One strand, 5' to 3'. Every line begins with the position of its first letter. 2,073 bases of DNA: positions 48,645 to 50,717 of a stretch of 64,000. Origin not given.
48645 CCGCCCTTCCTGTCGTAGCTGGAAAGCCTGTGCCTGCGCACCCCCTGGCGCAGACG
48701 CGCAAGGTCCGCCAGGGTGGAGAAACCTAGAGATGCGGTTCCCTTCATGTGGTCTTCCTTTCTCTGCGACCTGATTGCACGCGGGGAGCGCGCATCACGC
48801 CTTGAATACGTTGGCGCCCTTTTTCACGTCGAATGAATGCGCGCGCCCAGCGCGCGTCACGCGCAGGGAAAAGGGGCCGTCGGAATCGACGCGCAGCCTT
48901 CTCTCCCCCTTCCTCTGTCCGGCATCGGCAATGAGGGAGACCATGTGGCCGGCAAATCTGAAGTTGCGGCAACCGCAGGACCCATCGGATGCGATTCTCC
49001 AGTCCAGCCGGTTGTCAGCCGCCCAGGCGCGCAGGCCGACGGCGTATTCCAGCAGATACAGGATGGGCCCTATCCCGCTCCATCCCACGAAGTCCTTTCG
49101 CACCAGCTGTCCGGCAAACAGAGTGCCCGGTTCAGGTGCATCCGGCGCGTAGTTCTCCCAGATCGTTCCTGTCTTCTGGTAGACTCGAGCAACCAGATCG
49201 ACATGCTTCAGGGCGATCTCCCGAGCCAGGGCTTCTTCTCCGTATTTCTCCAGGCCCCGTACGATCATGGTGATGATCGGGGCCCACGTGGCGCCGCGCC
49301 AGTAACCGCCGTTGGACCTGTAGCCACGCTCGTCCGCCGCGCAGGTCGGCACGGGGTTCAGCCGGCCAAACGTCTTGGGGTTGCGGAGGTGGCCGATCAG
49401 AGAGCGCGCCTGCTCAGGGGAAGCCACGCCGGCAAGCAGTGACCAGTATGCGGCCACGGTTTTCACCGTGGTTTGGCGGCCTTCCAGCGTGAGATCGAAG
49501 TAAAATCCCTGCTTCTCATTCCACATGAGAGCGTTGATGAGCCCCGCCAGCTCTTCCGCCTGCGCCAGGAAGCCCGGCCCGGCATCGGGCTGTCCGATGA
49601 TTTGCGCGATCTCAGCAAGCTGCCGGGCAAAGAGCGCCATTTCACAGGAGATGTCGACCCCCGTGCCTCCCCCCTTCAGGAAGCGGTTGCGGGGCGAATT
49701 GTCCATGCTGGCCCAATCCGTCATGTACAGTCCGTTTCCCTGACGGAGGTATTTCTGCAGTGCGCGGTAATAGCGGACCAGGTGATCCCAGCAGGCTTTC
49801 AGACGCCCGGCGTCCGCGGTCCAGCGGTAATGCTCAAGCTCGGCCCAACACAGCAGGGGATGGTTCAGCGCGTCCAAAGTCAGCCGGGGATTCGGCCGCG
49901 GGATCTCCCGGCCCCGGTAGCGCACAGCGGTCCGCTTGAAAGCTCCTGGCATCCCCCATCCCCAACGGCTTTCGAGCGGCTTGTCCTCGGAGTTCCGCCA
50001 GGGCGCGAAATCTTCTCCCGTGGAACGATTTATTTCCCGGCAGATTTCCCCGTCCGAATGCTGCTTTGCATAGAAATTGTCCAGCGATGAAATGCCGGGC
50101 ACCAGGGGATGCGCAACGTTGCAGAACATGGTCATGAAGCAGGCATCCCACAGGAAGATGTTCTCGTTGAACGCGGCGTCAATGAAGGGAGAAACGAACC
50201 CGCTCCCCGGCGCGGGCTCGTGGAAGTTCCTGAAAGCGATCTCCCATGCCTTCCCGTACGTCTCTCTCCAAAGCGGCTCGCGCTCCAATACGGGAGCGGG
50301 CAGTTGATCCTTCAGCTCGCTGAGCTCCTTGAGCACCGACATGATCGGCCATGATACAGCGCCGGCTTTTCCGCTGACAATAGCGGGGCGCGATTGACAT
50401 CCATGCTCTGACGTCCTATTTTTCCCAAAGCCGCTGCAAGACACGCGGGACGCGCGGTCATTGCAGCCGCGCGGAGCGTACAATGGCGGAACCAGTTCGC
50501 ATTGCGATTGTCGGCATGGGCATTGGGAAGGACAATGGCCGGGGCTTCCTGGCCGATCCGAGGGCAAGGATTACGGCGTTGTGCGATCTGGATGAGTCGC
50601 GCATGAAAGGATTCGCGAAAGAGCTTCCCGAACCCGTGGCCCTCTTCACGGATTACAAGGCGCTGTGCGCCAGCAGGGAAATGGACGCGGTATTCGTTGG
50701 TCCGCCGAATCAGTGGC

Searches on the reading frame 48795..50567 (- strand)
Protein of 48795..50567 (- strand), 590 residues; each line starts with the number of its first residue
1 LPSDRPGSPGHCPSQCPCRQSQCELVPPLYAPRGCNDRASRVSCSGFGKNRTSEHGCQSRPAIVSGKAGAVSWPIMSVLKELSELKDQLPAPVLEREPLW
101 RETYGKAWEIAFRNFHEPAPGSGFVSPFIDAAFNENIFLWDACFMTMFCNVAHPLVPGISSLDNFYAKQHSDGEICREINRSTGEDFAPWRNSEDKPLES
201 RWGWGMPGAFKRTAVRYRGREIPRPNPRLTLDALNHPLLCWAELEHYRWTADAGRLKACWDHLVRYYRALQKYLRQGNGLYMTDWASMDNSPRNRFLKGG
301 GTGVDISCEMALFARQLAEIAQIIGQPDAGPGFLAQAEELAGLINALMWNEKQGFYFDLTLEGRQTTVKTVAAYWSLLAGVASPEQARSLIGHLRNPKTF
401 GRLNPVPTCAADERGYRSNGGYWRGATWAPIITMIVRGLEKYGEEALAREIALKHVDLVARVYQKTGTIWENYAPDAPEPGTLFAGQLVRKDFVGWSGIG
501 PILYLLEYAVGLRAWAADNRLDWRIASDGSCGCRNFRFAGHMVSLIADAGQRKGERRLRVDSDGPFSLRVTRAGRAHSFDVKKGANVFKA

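Call 55: search_protein_families(library=ncbifam, proteins=[window:48795-50567:-], max_evalue=0.00001)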
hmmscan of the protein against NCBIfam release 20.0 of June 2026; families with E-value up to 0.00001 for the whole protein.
window:48795-50567:- (590 aa): 5 families
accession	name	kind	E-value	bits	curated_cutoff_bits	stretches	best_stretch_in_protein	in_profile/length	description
NF007525.0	PRK10137.1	equivalog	1.4e-17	63.2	625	1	303-477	580-763/790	alpha-glucosidase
NF009773.0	PRK13270.1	subfamily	5.1e-15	55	512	1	314-497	359-535/549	alpha,alpha-trehalase TreF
NF009775.0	PRK13272.1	equivalog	9e-14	50.9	941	1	325-510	362-538/558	alpha,alpha-trehalase TreA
NF009774.0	PRK13271.1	subfamily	1.7e-08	33.8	560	1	303-497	338-525/569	alpha,alpha-trehalase TreA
NF047898.1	GluglyHdase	equivalog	3.2e-07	29.5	550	0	306-460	251-409/442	glucosylglycerate hydrolase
